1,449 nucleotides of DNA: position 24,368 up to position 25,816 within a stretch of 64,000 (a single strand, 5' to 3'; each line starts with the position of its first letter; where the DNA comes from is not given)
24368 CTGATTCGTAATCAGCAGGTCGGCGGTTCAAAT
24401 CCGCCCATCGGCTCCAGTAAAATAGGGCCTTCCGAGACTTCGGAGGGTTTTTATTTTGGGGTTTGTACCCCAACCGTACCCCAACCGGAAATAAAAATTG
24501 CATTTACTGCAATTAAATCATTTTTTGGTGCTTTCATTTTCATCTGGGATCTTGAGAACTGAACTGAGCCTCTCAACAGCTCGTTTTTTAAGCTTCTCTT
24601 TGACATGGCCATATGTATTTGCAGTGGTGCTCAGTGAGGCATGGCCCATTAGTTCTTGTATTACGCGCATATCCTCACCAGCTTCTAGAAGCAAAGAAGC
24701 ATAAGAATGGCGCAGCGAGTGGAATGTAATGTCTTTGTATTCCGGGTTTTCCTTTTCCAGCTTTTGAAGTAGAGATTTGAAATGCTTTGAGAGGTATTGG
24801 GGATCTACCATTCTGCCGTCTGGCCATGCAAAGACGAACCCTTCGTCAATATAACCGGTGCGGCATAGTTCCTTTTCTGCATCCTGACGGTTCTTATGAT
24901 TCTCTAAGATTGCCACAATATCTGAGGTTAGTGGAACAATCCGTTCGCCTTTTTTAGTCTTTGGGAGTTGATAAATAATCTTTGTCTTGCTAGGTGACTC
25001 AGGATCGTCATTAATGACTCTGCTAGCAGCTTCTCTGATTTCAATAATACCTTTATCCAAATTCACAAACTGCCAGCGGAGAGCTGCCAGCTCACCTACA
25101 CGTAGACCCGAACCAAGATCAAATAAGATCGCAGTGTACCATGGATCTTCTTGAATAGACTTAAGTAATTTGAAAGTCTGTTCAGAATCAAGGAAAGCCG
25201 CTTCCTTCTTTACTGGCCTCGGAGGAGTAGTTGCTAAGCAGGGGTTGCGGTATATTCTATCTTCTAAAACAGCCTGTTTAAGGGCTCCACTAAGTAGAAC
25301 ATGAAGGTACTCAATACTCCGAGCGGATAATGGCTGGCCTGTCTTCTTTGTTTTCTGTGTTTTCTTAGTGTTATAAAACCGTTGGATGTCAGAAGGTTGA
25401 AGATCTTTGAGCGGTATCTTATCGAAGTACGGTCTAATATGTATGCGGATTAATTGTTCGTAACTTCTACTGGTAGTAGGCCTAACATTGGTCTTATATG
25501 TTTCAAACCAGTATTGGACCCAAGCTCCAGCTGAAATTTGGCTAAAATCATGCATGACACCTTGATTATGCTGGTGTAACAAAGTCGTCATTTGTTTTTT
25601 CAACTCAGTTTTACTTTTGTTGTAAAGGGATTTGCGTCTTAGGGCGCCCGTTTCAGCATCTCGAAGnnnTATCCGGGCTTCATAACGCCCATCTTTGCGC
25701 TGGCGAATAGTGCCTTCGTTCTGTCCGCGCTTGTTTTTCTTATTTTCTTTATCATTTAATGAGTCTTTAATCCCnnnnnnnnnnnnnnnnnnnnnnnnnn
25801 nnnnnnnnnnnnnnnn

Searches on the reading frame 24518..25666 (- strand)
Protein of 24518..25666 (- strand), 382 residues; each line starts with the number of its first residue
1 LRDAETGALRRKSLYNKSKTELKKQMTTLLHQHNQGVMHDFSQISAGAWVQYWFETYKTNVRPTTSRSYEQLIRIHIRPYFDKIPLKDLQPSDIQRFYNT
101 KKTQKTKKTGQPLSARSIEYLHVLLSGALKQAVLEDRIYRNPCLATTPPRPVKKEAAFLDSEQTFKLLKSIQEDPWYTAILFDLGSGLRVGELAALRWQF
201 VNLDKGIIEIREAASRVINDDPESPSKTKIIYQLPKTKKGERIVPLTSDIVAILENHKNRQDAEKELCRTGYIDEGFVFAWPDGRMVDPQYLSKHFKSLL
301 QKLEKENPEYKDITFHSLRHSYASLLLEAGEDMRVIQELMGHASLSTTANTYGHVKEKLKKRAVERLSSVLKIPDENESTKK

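Call 77: search_protein_families(library=pfam, proteins=[window:24518-25666:-], max_evalue=0.00001)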
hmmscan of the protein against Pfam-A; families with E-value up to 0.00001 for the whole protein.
window:24518-25666:- (382 aa): 2 families
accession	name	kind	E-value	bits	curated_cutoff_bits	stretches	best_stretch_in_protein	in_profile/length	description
PF00589.27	Phage_integrase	-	7.7e-27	94.6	27.1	1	158-357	2-170/172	Phage integrase family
PF14659.12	Phage_int_SAM_3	-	1.2e-17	64.2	22.6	1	49-100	5-56/58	Phage integrase, N-terminal SAM-like domain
